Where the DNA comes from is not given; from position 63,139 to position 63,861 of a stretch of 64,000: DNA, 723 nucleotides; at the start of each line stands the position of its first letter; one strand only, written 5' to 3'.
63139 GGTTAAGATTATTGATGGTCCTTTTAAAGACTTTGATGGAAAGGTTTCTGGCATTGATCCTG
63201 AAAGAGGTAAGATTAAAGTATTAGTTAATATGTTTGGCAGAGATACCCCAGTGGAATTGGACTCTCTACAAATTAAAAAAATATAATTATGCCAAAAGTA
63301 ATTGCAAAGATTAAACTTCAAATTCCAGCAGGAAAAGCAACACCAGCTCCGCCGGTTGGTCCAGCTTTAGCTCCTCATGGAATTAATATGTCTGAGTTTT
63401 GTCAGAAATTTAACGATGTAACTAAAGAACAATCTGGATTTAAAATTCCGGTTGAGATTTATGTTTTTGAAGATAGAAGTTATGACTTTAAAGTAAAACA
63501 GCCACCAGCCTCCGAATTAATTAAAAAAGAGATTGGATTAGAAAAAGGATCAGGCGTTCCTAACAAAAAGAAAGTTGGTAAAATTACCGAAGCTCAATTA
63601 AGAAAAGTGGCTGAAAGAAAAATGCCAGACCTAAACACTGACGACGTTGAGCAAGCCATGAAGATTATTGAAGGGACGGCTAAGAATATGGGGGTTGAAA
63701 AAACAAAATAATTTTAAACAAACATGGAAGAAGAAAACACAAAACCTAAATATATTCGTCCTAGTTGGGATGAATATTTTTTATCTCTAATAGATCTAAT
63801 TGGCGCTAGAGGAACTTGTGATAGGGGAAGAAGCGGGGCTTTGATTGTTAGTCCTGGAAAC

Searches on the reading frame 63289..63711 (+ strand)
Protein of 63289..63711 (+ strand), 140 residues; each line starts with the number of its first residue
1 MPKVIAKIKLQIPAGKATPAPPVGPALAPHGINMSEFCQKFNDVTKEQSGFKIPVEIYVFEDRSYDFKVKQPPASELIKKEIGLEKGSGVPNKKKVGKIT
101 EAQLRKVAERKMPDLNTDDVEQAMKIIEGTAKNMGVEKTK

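Call 78: find_encoding_contigs(protein=window:63289-63711:+, flank=10000, max_places=4)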
Protein window:63289-63711:+ (140 aa): 1 contig read that carries it; 1 place shown.
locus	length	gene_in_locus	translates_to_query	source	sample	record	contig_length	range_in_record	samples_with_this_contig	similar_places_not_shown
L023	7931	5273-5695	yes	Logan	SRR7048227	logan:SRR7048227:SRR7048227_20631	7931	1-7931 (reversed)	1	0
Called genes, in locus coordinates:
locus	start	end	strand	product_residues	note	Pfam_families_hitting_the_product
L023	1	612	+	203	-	?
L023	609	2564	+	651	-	PF03483:B3_4, PF03484:B5, PF17759:tRNA_synthFbeta, PF03147:FDX-ACB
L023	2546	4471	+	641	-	PF02518:HATPase_c, PF00204:DNA_gyraseB, PF01751:Toprim, PF00986:DNA_gyraseB_C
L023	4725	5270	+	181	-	PF02357:NusG, PF00467:KOW (weak)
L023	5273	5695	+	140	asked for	PF03946:Ribosomal_L11_N, PF00298:Ribosomal_L11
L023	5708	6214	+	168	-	PF00383:dCMP_cyt_deam_1, PF14437:MafB19-deam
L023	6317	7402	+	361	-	-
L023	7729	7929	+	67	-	?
